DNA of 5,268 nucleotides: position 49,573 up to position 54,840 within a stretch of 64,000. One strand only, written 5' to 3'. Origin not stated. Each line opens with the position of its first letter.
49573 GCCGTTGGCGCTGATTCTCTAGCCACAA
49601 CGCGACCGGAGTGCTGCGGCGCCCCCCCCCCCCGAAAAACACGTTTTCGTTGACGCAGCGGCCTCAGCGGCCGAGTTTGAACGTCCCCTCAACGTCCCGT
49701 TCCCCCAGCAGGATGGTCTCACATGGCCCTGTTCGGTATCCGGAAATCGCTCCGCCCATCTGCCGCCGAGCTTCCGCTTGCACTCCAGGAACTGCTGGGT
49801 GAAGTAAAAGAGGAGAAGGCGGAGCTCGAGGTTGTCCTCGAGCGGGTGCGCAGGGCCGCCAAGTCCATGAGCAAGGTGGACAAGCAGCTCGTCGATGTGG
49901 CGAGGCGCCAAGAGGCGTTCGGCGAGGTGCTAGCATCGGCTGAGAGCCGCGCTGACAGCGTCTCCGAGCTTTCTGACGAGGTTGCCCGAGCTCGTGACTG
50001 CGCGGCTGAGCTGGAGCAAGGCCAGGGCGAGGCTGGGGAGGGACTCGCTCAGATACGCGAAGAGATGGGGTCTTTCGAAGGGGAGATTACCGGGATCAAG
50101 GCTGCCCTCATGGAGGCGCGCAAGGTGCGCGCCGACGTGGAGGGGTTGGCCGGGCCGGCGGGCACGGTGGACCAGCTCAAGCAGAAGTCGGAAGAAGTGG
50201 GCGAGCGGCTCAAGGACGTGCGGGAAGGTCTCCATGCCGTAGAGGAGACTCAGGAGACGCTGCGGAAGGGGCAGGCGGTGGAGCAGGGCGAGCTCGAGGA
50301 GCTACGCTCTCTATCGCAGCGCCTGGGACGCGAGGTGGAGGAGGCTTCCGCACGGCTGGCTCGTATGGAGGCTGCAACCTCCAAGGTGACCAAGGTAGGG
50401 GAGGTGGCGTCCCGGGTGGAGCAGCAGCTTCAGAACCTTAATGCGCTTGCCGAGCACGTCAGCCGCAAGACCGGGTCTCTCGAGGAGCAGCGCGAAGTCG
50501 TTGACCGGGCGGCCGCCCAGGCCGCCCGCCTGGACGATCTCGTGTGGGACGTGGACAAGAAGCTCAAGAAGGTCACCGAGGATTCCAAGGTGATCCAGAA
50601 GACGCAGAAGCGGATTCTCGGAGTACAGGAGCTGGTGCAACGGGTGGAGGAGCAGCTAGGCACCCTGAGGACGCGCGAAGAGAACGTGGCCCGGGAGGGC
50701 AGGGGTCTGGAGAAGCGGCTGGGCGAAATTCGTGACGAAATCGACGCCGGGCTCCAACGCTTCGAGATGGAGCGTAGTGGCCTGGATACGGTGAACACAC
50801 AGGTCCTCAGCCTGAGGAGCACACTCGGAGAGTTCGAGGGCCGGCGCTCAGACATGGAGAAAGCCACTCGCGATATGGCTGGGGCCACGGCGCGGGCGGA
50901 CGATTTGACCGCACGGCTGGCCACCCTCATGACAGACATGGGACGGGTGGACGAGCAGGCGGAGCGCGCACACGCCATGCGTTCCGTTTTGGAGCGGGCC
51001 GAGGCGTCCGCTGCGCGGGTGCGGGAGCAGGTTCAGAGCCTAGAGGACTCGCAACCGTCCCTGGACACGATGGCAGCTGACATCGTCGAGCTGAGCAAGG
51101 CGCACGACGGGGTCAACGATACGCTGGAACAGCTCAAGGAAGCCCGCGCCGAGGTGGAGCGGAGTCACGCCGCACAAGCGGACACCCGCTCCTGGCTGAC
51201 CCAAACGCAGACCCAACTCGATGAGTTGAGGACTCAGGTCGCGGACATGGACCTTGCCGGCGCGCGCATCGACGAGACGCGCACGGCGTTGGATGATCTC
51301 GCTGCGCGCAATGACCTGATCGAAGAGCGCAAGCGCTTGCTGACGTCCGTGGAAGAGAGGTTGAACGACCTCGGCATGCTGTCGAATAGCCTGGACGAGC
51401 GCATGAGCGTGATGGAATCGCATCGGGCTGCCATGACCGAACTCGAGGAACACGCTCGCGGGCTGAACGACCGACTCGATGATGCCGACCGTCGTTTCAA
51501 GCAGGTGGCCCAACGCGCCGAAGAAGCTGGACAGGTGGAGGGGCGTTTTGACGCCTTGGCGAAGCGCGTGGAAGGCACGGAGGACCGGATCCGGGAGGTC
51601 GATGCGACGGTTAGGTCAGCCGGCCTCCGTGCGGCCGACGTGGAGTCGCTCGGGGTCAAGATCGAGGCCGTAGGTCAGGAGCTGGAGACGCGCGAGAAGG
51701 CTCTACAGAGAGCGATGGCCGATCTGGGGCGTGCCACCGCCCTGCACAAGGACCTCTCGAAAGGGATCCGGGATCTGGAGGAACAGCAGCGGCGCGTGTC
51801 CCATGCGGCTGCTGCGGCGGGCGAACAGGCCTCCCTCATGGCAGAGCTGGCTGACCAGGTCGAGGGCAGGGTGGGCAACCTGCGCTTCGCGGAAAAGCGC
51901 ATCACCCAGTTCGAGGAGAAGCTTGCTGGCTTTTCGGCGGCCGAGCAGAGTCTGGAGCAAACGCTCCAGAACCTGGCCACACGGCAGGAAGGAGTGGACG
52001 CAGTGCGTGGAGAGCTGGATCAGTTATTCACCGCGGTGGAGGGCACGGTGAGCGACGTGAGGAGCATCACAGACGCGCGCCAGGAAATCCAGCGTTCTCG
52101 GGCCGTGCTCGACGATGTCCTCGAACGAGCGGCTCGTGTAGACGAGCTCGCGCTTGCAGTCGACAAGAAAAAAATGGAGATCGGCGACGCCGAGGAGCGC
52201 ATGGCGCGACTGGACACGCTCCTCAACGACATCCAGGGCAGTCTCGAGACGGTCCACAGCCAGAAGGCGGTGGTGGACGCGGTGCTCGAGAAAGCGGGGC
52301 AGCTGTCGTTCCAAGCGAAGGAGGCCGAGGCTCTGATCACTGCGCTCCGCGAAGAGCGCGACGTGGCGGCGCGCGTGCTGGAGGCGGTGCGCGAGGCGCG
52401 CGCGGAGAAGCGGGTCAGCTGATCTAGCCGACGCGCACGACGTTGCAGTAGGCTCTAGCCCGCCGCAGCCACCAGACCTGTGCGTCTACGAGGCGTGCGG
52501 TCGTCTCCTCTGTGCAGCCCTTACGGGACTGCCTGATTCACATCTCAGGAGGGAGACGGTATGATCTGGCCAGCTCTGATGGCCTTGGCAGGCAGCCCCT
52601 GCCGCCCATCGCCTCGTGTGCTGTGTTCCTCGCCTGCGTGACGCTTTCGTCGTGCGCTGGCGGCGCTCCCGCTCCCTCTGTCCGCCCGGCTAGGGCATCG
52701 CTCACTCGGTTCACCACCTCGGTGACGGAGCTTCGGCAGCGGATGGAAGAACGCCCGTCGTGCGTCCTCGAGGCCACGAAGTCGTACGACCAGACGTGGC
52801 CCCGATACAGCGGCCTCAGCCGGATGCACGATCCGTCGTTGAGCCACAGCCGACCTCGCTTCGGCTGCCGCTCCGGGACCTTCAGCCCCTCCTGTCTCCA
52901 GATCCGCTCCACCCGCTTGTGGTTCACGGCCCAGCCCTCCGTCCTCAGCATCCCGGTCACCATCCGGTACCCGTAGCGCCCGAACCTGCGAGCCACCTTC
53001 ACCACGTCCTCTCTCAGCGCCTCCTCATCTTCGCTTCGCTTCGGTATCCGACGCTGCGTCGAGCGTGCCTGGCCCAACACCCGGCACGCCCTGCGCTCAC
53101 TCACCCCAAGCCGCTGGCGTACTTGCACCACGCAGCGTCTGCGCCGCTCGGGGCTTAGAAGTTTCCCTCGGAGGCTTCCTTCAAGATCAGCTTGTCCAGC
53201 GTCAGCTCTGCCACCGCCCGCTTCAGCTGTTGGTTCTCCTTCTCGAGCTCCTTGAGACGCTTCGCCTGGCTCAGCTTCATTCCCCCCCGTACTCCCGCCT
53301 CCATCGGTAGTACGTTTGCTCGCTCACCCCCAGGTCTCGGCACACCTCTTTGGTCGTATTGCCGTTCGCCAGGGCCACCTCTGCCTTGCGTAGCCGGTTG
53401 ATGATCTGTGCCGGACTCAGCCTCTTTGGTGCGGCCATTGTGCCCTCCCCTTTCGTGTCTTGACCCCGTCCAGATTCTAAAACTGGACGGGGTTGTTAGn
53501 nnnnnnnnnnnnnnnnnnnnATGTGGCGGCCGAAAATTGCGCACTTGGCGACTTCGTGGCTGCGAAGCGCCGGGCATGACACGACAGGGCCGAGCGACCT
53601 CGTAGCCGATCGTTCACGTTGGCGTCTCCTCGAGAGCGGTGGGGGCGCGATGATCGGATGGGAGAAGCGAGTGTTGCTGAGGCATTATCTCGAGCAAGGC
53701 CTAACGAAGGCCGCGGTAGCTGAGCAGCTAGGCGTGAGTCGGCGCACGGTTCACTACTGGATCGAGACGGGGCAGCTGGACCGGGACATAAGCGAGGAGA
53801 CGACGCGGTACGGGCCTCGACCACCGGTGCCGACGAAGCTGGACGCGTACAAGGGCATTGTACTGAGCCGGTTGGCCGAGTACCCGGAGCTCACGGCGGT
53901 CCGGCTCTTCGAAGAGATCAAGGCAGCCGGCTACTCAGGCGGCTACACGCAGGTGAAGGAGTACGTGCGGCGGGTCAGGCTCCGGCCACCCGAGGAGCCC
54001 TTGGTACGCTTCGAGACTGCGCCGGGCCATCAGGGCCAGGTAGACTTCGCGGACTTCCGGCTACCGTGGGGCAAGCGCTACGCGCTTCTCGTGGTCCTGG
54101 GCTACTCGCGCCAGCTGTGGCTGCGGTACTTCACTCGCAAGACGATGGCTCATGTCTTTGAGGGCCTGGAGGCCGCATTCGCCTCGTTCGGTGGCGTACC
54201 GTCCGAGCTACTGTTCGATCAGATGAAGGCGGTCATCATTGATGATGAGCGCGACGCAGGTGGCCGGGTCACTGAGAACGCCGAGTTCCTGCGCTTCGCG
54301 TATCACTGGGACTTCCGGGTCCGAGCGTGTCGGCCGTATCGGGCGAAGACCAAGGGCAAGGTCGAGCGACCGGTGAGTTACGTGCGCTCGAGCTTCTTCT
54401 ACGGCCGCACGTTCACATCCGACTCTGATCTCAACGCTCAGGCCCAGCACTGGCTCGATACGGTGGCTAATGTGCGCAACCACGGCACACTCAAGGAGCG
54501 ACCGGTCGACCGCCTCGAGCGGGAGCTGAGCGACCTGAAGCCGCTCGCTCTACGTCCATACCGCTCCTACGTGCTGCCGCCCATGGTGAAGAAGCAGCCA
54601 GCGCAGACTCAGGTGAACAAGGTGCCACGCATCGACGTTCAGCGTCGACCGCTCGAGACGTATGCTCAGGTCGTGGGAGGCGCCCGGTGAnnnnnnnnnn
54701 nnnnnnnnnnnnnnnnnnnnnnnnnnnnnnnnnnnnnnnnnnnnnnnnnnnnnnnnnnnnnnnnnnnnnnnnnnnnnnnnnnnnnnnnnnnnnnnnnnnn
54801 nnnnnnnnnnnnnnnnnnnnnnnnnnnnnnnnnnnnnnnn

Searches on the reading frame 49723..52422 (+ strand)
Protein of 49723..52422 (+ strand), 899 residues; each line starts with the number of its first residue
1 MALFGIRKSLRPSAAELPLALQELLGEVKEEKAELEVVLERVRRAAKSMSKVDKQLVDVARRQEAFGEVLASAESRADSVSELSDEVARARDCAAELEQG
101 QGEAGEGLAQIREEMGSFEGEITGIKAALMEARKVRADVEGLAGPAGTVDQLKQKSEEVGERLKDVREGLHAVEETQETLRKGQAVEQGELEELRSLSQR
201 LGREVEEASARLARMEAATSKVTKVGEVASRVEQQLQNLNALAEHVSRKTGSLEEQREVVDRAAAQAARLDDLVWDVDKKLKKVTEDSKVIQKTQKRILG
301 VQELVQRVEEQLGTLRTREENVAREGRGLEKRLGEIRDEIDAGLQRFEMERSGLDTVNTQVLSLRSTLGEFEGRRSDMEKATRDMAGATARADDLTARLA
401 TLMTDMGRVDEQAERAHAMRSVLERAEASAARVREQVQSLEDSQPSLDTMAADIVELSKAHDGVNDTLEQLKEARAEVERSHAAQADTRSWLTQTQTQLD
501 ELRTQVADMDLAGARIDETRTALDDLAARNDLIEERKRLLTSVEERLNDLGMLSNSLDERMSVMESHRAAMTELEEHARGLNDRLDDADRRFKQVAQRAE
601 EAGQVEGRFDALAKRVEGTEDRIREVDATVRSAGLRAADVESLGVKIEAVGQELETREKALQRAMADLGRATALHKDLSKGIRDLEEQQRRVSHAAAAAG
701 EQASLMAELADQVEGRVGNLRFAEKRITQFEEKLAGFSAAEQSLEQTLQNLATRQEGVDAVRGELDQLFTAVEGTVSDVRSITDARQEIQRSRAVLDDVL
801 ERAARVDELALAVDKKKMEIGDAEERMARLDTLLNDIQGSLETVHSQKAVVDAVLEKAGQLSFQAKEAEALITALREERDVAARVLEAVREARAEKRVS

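Call 5: search_protein_families(library=pfam, proteins=[window:49723-52422:+], max_evalue=0.01)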
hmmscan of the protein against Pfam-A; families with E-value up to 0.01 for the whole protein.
window:49723-52422:+ (899 aa): 8 families
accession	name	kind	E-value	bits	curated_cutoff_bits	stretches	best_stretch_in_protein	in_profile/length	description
PF05531.17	NPV_P10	-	0.00013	22.8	29.8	0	422-474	5-57/75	Nucleopolyhedrovirus P10 protein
PF20663.3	COG4_N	-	0.00045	20.7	27.3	0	646-708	3-65/107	Conserved oligomeric Golgi complex subunit 4, N-terminal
PF12325.13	TMF_TATA_bd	-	0.00055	20.5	29.1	1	417-509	15-104/115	TATA element modulatory factor 1 TATA binding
PF10046.14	BLOC1_2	-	0.00067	20.4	33.4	0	216-282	30-96/96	Biogenesis of lysosome-related organelles complex-1 subunit 2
PF04136.21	COG3_N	-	0.00072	19.9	27.9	0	215-281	6-69/147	Conserved oligomeric Golgi complex subunit 3, N-terminal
PF07889.17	DUF1664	-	0.0012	19.3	34.6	0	195-255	62-122/124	Protein of unknown function (DUF1664)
PF13851.11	GAS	-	0.0014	18.5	32.3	0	696-848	39-193/200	Growth-arrest specific micro-tubule binding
PF06009.19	Laminin_II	-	0.0048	17.4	33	0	172-269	8-108/138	Laminin Domain II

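Call 57: search_protein_families(library=ncbifam, proteins=[window:49723-52422:+], max_evalue=0.001)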
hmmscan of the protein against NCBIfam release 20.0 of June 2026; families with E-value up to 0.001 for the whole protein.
window:49723-52422:+ (899 aa): 17 families
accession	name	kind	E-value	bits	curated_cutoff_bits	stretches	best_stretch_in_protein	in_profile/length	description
NF047515.1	SpiroCoCo_C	equivalog_domain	5.2e-41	140.8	125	4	393-629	7-233/313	SpiroCoCo family coiled-coil protein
NF003034.1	PRK03918.1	equivalog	1.6e-26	92.6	700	4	424-671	196-434/878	DNA double-strand break repair ATPase Rad50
NF045487.1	ASRP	equivalog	7.6e-24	84.2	300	3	332-664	129-472/593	archaea-specific SMC-related protein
TIGR02168.1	SMC_prok_B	equivalog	2.3e-20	72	567.35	3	252-520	680-940/1181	chromosome segregation protein SMC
NF041034.1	Rad50_Sulf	equivalog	7.3e-19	67.1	1000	2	10-385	295-675/872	DNA double-strand break repair ATPase Rad50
NF047516.1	LA_3659_fam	equivalog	3.2e-18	66.1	36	1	226-320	64-151/221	LA_3659 family protein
NF047514.1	SpiroCoCo_N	equivalog_domain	3.2e-18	66.1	75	1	226-320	64-151/221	SpiroCoCo family coiled-coil protein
TIGR02169.1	SMC_prok_A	equivalog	6.4e-18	63.9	729.4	3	276-630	168-507/1165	chromosome segregation protein SMC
NF002572.0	PRK02224.1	equivalog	8.6e-15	54.1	1087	2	13-441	287-721/888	DNA double-strand break repair ATPase Rad50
NF041035.1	Rad50_Halo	equivalog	3.6e-14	52.1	1000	3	14-453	288-726/883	DNA double-strand break repair ATPase Rad50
NF002244.0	PRK01156.1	equivalog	1.2e-09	36.9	847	2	395-671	481-741/895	DNA double-strand break repair ATPase Rad50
TIGR04211.1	SH3_and_anchor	equivalog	1.4e-09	37.9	65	0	89-186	63-164/198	TIGR04211 family SH3 domain-containing protein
TIGR04523.1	Mplasa_alph_rch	subfamily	1.7e-09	36.2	270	0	322-505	122-303/745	helix-rich protein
TIGR04527.1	mycoplas_twoTM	subfamily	4.5e-07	29.8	125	0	459-547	44-123/248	MG_279/MG_280 family protein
NF038350.1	taxis_HmpF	equivalog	1.6e-06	26.8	200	0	639-788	135-282/553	pilus motility taxis protein HmpF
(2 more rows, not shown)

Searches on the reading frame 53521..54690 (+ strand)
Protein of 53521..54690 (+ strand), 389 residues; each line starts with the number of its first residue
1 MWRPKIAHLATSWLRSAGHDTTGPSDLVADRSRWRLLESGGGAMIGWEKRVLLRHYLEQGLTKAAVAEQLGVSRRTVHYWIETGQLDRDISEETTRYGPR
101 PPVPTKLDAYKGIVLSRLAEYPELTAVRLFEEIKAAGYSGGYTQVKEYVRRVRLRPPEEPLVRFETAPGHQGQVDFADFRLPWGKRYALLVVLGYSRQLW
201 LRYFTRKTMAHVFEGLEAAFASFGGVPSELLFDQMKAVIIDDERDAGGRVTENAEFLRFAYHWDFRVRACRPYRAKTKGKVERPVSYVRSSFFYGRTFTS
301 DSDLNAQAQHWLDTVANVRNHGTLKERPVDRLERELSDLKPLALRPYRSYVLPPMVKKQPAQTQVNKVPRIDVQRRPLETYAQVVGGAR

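Call 9: search_protein_families(library=pfam, proteins=[window:53521-54690:+], max_evalue=0.01)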
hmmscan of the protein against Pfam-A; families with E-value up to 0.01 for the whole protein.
window:53521-54690:+ (389 aa): 16 families
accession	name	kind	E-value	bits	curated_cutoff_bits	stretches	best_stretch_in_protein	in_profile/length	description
PF00665.32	rve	-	1.3e-12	48.3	32.6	1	166-274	2-101/102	Integrase core domain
PF13384.12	HTH_23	-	4.6e-07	29.9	24.6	1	49-82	7-39/50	Homeodomain-like domain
PF00376.29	MerR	-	1.1e-05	25.6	28.2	1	66-87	5-27/38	MerR family regulatory protein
PF13560.12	HTH_31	-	0.0003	21.5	27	1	58-86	12-39/64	Helix-turn-helix domain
PF12728.13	HTH_17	-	0.00036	21.2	27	1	61-86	2-27/51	Helix-turn-helix domain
PF13556.12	HTH_30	-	0.0004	20.6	27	1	53-79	5-31/59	PucR C-terminal helix-turn-helix domain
PF13683.12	rve_3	-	0.00046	20.3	26.5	1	268-328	6-66/67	Integrase core domain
PF13518.12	HTH_28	-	0.001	19.6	25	1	49-81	2-33/52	Helix-turn-helix domain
PF04545.22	Sigma70_r4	-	0.0013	18.6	24.1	1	48-78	9-38/50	Sigma-70, region 4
PF13411.12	MerR_1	-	0.0018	18.7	21.6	1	64-97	4-38/69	MerR HTH family regulatory protein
PF13551.12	HTH_29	-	0.003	18.1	28.1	1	53-83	6-35/64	Winged helix-turn helix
PF08281.18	Sigma70_r4_2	-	0.0036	17.4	25.7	1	49-81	16-47/54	Sigma-70, region 4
PF02954.25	HTH_8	-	0.0052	16.9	22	0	62-79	20-37/42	Bacterial regulatory protein, Fis family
PF00196.25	GerE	-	0.0052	16.8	23.5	1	55-81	12-38/57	Bacterial regulatory proteins, luxR family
PF06056.18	Terminase_5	-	0.0056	17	20.3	0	59-82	12-35/58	Putative ATPase subunit of terminase (gpP-like)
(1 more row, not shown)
